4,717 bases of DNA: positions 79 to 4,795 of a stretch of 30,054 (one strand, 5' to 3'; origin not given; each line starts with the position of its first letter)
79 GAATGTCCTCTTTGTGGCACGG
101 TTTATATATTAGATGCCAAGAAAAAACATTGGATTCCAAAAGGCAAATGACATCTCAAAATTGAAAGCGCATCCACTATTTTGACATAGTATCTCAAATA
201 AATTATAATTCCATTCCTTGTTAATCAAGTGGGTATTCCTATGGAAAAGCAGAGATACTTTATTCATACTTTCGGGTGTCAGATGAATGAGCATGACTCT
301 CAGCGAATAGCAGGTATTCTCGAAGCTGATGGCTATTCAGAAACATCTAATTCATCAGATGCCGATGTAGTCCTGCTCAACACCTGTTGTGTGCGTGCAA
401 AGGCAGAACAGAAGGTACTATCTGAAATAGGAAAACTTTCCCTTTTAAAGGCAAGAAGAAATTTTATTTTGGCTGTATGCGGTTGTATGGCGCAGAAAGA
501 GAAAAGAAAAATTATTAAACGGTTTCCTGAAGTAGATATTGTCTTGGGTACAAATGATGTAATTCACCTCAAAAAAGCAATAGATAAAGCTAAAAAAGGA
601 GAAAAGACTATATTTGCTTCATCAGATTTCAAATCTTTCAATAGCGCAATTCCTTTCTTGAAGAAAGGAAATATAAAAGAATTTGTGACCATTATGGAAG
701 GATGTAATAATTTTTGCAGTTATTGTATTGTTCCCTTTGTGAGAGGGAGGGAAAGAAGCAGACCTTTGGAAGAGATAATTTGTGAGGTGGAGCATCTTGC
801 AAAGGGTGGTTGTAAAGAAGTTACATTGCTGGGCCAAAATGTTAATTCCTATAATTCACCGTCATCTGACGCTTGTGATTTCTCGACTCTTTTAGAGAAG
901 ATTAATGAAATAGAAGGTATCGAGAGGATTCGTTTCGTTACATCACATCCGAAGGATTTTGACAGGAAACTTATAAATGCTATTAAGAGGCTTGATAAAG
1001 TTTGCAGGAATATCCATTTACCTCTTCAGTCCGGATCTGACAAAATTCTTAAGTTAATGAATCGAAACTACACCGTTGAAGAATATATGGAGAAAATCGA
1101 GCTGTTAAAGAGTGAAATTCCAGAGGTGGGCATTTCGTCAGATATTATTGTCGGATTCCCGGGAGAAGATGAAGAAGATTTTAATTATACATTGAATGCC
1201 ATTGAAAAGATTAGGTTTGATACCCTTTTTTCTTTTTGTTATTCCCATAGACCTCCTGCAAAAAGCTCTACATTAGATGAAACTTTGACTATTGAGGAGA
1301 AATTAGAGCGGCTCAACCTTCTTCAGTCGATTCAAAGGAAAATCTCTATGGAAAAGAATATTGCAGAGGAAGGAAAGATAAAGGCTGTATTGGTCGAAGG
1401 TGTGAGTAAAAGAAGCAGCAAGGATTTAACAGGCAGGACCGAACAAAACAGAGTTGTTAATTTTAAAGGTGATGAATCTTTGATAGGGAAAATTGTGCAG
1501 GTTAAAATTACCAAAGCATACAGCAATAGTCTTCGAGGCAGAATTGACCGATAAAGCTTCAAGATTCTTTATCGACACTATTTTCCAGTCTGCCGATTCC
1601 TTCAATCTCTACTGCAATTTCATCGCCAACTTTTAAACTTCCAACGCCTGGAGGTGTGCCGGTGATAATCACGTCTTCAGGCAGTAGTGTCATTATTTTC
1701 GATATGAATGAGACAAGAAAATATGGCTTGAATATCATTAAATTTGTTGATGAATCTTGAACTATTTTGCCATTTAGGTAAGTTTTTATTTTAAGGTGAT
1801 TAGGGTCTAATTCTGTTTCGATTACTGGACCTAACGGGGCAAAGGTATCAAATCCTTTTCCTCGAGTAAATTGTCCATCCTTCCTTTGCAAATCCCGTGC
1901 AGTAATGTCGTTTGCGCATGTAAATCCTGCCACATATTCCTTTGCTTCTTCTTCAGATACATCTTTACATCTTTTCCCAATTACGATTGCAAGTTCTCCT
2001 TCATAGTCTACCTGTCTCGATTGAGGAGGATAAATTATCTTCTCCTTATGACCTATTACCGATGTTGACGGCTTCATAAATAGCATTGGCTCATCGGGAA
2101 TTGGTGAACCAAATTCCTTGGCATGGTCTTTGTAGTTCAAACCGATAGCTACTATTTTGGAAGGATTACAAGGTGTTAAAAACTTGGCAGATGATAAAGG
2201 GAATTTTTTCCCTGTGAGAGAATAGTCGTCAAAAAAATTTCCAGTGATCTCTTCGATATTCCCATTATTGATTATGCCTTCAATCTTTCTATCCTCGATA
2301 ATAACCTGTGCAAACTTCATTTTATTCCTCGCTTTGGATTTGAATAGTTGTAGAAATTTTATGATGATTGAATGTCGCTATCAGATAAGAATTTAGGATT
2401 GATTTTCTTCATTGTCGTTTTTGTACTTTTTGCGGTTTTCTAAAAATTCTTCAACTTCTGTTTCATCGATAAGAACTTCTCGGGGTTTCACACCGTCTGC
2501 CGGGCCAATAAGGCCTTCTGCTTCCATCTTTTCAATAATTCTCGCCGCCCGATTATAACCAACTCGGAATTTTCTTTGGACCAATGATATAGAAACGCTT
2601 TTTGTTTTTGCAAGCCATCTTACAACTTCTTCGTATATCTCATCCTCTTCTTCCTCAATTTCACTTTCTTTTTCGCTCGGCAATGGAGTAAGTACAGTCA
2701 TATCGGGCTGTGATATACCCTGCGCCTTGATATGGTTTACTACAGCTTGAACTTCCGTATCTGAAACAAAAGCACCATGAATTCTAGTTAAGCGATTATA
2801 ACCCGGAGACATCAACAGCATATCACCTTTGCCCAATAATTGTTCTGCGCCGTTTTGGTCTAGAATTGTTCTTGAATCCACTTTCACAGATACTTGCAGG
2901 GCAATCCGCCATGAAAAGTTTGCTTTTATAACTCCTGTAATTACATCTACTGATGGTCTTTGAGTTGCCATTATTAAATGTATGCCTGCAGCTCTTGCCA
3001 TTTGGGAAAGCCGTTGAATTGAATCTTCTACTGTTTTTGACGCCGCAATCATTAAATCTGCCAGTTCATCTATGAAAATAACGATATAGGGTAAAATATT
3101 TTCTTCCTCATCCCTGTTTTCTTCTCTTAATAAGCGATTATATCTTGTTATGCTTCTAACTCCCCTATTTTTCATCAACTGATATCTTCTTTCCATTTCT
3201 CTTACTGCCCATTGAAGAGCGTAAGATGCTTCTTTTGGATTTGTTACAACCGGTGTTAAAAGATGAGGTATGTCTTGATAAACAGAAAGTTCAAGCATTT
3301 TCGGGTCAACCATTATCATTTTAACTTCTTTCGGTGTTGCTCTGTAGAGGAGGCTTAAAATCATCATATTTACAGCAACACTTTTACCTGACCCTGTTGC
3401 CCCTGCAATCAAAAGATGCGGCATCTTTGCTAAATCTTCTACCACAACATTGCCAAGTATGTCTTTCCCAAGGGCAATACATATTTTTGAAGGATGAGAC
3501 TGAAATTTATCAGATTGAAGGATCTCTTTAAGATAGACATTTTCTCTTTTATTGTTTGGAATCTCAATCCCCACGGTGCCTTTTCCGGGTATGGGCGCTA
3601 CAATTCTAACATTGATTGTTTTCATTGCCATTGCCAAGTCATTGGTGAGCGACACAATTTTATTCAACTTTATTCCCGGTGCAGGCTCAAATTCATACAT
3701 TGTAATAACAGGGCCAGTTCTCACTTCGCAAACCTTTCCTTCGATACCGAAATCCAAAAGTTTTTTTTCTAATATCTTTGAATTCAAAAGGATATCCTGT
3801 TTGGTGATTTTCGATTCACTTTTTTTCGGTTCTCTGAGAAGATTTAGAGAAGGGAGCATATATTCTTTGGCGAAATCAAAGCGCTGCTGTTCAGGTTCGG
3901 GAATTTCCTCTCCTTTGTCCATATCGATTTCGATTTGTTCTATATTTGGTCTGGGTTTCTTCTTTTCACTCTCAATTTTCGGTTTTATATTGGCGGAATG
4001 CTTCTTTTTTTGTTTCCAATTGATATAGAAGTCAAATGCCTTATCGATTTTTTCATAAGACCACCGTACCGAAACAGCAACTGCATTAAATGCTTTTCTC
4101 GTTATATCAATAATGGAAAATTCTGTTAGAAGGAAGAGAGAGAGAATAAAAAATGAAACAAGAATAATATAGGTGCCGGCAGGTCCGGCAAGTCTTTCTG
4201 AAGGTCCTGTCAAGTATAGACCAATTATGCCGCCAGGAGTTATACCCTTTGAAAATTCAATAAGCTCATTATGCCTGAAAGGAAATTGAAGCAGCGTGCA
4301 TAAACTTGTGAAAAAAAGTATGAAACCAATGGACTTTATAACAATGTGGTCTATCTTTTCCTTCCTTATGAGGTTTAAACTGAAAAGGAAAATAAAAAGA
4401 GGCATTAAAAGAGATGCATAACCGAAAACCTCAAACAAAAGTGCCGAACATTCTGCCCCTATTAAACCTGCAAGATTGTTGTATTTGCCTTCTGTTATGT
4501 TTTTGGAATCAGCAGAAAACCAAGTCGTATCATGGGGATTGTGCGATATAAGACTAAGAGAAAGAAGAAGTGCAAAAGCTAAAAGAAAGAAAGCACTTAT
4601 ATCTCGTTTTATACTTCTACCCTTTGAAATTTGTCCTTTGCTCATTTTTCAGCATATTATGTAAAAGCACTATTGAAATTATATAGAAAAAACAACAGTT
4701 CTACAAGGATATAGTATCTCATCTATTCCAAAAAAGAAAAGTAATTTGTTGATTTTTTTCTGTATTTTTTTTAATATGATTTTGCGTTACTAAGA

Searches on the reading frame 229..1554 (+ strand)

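Call 11: search_protein_families(library=pfam, proteins=[window:229-1554:+])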
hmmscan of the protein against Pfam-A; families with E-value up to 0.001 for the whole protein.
window:229-1554:+ (441 aa): 3 families
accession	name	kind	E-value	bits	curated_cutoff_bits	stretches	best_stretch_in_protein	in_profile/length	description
PF00919.26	UPF0004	-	2.1e-33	114.7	27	1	9-107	1-98/98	Uncharacterized protein family UPF0004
PF04055.27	Radical_SAM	-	2.9e-30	106.1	29.5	1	154-323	2-164/166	Radical SAM superfamily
PF01938.26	TRAM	-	2.1e-17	63.2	21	1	380-439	3-60/61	TRAM domain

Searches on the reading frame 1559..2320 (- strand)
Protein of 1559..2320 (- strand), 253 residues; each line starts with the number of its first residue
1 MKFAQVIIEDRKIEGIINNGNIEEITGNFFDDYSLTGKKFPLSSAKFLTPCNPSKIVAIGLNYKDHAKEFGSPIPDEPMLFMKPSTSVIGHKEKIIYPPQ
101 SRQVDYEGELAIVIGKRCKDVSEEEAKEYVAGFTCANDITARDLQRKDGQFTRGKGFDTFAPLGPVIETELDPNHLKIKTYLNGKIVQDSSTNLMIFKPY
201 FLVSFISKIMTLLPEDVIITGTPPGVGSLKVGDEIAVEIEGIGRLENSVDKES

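Call 11: search_protein_families(library=pfam, proteins=[window:1559-2320:-])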
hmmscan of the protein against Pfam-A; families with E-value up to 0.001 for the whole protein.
window:1559-2320:- (253 aa): 2 families
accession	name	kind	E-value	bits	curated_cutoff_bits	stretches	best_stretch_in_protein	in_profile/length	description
PF01557.24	FAA_hydrolase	-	6e-71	238.9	23.9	1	55-249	1-213/214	Fumarylacetoacetate (FAA) hydrolase C-terminal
PF10370.14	Rv2993c-like_N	-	2.4e-06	28.8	21.3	1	1-50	1-50/50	Rv2993c-like, N-terminal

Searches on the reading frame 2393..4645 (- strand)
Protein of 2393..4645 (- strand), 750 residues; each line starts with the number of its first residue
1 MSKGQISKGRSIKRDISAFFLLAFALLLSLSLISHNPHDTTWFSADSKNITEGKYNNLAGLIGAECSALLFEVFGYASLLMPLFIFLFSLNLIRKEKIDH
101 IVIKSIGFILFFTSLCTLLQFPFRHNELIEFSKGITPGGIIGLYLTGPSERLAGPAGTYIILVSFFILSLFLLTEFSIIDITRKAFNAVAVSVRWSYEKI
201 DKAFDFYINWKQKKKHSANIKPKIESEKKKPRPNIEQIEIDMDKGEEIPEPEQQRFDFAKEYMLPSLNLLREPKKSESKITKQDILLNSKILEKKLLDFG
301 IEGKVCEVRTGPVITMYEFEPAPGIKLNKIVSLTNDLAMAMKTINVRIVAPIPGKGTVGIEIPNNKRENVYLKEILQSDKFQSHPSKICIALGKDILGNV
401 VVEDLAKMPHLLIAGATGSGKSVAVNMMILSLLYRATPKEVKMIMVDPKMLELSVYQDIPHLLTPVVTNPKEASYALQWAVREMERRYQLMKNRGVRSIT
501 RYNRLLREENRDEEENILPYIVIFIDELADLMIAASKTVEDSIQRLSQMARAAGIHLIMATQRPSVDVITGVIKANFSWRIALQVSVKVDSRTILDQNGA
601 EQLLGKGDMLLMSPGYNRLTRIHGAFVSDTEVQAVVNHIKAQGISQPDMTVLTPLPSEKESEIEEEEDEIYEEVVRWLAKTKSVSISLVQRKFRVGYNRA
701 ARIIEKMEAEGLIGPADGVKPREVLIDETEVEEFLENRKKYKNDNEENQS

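Call 11: search_protein_families(library=pfam, proteins=[window:2393-4645:-])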
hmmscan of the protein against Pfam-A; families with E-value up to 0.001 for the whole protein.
window:2393-4645:- (750 aa): 5 families
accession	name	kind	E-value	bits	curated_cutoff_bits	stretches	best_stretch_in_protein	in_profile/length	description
PF01580.24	FtsK_SpoIIIE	-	5.7e-74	248.7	24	1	372-566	2-221/221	FtsK/SpoIIIE family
PF17854.6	FtsK_alpha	-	4.4e-34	117.1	22.9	1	264-364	1-101/101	FtsK alpha domain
PF13491.11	FtsK_4TM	-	2.4e-31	109.1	23.1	1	12-184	3-169/171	4TM region of DNA translocase FtsK/SpoIIIE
PF09397.16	FtsK_gamma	-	4.2e-27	94.1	30.6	1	665-726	1-62/63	Ftsk gamma domain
PF01935.23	DUF87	-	7.9e-05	23.3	23.2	1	408-448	21-60/220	Helicase HerA, central domain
